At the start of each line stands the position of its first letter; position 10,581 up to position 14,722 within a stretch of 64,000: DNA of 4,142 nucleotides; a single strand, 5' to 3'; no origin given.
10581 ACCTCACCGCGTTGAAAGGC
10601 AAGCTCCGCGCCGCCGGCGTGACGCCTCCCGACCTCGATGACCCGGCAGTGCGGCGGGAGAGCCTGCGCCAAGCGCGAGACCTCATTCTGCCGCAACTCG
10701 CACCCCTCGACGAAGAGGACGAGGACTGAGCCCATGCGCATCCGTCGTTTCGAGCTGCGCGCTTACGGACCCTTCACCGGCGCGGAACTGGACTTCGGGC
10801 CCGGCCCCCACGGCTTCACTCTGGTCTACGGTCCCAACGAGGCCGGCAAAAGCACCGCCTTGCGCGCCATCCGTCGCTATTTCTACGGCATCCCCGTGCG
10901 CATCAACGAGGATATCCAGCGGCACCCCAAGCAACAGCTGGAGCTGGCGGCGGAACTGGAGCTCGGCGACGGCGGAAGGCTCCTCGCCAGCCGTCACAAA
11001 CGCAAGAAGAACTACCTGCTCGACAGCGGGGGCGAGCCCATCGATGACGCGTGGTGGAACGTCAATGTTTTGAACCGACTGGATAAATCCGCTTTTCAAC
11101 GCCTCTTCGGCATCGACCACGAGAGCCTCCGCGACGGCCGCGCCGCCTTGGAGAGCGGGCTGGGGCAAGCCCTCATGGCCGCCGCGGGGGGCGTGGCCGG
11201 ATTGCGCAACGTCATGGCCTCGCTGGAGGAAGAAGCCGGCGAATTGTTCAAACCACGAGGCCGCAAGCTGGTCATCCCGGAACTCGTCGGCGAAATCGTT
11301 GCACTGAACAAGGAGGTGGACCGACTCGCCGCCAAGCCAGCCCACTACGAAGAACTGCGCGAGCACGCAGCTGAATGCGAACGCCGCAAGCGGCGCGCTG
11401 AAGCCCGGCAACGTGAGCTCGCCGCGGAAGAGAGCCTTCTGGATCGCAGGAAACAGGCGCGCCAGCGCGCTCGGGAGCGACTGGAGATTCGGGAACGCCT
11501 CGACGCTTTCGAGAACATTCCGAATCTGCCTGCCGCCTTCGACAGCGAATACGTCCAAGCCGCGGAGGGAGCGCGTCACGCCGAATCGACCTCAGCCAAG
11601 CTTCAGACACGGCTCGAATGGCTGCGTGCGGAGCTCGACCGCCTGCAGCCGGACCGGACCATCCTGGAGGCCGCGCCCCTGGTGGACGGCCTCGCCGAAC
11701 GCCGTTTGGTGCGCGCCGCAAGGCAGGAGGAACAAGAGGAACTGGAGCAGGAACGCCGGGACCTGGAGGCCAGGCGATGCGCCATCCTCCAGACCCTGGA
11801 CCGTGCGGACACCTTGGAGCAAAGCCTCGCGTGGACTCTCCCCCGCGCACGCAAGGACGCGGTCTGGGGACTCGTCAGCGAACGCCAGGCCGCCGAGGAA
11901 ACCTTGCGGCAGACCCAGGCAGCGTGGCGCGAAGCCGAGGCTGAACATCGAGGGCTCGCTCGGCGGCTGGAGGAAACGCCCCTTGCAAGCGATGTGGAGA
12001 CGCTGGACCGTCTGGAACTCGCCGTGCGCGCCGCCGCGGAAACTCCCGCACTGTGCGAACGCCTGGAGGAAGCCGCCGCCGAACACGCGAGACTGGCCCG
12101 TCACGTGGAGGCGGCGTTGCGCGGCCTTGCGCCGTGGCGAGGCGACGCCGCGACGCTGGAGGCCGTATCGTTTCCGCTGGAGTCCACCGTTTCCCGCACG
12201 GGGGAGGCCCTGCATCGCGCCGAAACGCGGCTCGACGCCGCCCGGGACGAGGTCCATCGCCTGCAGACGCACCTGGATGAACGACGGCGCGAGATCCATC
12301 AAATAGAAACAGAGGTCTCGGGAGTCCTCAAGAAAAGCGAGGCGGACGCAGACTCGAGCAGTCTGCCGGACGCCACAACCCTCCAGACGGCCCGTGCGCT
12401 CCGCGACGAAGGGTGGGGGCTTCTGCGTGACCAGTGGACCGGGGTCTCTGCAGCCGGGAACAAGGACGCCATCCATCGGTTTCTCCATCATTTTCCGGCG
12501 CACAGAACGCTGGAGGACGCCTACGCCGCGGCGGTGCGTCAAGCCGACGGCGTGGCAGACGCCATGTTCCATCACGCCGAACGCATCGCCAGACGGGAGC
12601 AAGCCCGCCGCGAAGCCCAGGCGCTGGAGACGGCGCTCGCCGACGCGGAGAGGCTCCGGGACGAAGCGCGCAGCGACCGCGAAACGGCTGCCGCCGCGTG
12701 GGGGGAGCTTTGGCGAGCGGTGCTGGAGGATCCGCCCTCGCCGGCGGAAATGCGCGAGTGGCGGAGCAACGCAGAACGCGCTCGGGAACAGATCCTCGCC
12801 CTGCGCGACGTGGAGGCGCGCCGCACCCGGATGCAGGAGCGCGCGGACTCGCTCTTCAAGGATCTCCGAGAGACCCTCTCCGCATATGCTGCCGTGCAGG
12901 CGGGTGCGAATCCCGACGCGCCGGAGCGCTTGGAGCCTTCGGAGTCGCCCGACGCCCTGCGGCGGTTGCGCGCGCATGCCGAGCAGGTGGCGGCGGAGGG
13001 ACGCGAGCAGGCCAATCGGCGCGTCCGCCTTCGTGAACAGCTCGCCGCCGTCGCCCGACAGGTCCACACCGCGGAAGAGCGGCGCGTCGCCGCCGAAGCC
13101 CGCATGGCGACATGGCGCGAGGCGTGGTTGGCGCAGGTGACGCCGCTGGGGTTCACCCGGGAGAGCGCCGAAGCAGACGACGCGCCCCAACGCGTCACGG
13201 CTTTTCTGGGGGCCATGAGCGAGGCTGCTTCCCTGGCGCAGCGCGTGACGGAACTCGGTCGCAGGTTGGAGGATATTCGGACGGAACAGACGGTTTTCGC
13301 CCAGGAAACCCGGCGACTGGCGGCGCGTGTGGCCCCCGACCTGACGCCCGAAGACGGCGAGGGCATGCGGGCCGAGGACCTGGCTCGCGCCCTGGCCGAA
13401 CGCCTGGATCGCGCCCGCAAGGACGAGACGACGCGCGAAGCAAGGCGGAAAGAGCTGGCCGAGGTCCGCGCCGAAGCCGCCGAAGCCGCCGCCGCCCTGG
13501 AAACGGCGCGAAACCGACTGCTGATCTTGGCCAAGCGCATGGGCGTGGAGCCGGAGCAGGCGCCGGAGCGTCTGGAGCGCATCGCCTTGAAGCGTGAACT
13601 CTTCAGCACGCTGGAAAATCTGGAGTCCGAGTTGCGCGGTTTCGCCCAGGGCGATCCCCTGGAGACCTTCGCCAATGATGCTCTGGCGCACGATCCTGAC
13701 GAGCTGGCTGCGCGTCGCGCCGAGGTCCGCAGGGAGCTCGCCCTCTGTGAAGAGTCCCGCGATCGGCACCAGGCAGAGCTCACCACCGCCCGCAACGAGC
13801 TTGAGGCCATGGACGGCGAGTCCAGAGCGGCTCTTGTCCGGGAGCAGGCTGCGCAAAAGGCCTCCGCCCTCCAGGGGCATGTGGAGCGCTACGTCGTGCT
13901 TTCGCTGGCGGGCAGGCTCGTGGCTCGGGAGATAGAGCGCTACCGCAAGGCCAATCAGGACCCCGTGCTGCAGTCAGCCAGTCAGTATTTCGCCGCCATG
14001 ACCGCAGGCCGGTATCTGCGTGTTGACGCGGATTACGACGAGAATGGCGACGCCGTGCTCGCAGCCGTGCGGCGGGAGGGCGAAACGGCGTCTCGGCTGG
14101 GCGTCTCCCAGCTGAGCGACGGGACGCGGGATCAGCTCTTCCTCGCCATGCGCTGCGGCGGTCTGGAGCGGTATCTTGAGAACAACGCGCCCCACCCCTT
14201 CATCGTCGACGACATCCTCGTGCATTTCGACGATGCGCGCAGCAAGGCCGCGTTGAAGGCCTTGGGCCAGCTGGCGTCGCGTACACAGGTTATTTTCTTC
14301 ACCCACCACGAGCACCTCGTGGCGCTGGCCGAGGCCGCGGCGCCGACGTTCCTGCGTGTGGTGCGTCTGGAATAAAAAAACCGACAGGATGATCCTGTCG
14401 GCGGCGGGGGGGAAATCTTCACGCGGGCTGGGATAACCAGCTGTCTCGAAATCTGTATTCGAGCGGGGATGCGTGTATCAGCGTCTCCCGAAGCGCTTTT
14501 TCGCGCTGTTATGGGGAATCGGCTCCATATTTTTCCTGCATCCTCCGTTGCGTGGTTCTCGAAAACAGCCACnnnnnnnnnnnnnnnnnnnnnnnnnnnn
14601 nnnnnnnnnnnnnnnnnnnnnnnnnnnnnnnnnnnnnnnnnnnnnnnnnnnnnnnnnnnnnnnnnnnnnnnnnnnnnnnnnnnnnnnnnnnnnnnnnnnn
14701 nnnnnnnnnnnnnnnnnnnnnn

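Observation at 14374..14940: Two tandem, terminator-bounded ~205-nt paralogous units in an ORF-free AT-richer gap: candidate new structured small RNA pair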

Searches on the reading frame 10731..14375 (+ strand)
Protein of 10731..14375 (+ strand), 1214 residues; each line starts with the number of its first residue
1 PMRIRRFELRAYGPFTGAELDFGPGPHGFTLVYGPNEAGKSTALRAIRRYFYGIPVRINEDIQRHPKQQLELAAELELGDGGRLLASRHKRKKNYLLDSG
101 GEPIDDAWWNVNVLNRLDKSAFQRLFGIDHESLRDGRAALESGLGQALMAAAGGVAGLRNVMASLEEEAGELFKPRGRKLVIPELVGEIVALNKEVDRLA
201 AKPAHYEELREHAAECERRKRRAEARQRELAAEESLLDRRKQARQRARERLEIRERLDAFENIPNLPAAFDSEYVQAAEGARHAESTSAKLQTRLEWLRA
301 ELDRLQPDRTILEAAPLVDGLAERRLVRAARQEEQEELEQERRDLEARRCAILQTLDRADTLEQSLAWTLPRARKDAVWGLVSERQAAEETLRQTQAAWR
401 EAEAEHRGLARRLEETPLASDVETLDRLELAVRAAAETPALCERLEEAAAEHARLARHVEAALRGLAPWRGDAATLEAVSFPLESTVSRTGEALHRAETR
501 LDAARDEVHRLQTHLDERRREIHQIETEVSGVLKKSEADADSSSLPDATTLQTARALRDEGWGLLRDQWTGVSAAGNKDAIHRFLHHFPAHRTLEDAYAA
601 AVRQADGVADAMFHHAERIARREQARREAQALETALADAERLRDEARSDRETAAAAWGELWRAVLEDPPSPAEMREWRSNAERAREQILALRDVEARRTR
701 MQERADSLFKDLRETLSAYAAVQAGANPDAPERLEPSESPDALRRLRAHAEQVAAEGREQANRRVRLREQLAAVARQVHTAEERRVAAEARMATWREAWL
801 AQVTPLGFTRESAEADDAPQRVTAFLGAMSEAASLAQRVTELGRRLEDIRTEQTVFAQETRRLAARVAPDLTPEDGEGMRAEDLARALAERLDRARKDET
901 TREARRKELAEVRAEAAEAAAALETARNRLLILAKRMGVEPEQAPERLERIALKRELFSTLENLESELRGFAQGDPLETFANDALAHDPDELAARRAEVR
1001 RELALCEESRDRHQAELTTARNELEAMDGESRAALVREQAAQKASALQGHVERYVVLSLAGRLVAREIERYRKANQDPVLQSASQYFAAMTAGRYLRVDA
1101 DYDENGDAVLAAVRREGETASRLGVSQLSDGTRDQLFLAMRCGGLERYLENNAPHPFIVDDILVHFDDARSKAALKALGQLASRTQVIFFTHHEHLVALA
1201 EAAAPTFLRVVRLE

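Call 24: search_protein_families(library=pfam, proteins=[window:10731-14375:+])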
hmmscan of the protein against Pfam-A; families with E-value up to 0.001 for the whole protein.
window:10731-14375:+ (1214 aa): 4 families
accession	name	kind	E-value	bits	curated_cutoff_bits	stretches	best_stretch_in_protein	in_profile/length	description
PF13514.12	AAA_27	-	3.4e-52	177.5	22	1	2-205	1-205/206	AAA domain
PF13476.12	AAA_23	-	2.8e-08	35.1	27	1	8-65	3-57/201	AAA domain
PF02463.25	SMC_N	-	3.3e-07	30.4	40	1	770-1203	135-208/220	RecF/RecN/SMC N terminal domain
PF13175.12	AAA_15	-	0.00049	20.3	32.1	1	2-49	1-45/374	AAA ATPase domain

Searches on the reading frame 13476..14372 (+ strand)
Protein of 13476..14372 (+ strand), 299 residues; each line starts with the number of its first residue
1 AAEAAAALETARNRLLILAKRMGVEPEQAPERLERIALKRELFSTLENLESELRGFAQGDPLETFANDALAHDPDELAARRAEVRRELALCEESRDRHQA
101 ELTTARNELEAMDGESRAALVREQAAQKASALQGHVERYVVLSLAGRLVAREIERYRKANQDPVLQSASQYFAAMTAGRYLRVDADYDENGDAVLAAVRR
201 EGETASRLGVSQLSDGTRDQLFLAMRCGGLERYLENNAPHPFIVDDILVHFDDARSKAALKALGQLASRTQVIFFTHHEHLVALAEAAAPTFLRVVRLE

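Call 21: find_homologous_proteins(query=window:13476-14372:+, max_evalue=1e-20)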
Query window:13476-14372:+ (299 aa): 155 proteins with E <= 1e-20 among 8000 candidates; the best 120 are listed.
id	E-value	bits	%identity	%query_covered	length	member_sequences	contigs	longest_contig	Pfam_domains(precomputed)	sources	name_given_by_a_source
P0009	8.6e-60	221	50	74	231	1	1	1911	-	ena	-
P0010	1.4e-55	207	49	80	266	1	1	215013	PF02463.26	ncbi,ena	-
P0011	9.2e-53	198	39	95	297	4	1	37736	-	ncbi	-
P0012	1.3e-52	197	42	95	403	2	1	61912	PF02463.26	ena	-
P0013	1.4e-52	197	44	88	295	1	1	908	PF02463.26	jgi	jgi:uncharacterized protein YhaN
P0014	6.1e-52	195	42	95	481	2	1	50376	-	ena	-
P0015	1.1e-51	194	43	86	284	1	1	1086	PF02463.26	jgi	jgi:uncharacterized protein YhaN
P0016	2.2e-51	193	43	85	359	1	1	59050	PF02463.26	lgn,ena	-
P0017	2.3e-51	193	40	98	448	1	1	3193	PF02463.26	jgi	jgi:uncharacterized protein YhaN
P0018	2.6e-51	193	47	75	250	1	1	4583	PF02463.26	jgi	jgi:uncharacterized protein YhaN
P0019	1.7e-50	190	44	86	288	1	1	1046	-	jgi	jgi:uncharacterized protein YhaN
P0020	3.6e-50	189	43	84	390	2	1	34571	-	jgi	jgi:uncharacterized protein YhaN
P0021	6.2e-50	189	41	87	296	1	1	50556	-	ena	-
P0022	2.3e-49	187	43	87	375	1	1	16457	PF02463.26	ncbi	-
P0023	4.0e-49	186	41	92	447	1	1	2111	PF02463.26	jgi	jgi:uncharacterized protein YhaN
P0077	4.8e-43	166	62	46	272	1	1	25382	-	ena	-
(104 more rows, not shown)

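Call 58: find_encoding_contigs(protein=P0077, flank=4000, max_places=2)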
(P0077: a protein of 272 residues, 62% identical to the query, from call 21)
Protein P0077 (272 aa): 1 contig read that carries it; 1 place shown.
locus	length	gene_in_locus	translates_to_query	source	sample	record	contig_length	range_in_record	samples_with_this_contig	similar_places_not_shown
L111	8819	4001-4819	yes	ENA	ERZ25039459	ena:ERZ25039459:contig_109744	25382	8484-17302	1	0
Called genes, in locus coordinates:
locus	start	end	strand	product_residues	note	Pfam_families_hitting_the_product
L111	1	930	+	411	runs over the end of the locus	PF00149:Metallophos (weak), PF12850:Metallophos_2 (weak)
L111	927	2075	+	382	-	PF13476:AAA_23 (weak), PF13514:AAA_27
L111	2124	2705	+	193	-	-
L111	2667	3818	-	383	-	-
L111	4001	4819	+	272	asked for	-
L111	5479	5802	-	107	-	-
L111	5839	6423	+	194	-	-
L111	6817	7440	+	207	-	-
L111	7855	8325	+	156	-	PF04073:tRNA_edit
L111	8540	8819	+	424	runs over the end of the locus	PF01408:GFO_IDH_MocA (faint)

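Call 59: find_encoding_contigs(protein=P0010, flank=4000, max_places=2)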
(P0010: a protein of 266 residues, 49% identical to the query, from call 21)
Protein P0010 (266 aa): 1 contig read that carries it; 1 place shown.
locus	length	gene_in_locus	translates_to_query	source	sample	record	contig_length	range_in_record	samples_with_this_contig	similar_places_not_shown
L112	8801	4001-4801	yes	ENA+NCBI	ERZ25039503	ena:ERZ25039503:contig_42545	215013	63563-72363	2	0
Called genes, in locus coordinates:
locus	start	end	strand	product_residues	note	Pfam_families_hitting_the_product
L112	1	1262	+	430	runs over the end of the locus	PF00149:Metallophos, PF12850:Metallophos_2 (weak)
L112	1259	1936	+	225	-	PF13514:AAA_27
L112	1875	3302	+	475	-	-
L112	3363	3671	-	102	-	-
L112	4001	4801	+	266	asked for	PF02463:SMC_N (weak)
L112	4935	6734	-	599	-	PF07719:TPR_2 (faint), PF13181:TPR_8 (faint), PF04371:PAD_porph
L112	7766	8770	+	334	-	PF07963:N_methyl, PF07596:SBP_bac_10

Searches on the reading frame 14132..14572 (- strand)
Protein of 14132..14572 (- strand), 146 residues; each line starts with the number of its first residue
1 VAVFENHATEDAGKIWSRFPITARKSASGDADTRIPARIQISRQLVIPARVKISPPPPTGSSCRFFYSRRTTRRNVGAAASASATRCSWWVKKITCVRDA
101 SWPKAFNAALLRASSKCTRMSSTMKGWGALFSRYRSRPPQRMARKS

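Call 38: search_protein_families(library=pfam, max_evalue=1, proteins=[window:14132-14572:-])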
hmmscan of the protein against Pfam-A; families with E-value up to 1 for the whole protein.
window:14132-14572:- (146 aa): 0 families
